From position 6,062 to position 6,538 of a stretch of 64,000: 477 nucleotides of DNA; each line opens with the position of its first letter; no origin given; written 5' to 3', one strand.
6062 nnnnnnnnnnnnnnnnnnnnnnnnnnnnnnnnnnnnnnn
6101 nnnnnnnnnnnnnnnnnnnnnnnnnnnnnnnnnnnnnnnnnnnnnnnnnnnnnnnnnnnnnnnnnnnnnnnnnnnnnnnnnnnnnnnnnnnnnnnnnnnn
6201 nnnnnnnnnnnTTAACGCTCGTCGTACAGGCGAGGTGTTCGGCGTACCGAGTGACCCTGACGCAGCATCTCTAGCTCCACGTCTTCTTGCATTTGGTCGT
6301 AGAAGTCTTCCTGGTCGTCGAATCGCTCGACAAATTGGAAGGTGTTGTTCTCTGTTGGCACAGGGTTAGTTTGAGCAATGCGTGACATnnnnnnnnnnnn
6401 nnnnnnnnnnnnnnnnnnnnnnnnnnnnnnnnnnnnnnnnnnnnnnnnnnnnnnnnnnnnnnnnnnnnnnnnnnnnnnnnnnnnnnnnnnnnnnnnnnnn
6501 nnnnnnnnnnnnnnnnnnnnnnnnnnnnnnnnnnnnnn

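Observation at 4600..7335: Lower-GC island with its own promoter-like palindromes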

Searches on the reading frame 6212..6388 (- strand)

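Call 9: search_protein_families(library=pfam, proteins=[window:6212-6388:-], max_evalue=0.1)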
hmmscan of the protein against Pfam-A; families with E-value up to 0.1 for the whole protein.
window:6212-6388:- (58 aa): 0 families

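Call 10: search_protein_families(library=phrogs, proteins=[window:6212-6388:-], max_evalue=0.1)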
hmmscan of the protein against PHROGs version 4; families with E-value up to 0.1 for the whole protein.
window:6212-6388:- (58 aa): 1 family
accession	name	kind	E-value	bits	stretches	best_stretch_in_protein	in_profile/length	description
phrog_21230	-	unknown function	0.011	17.2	1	2-40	6-46/89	-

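Call 87: search_protein_families(library=ncbifam, proteins=[window:6212-6388:-], max_evalue=0.01)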
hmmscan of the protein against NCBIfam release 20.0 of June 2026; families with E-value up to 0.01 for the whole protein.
window:6212-6388:- (58 aa): 0 families
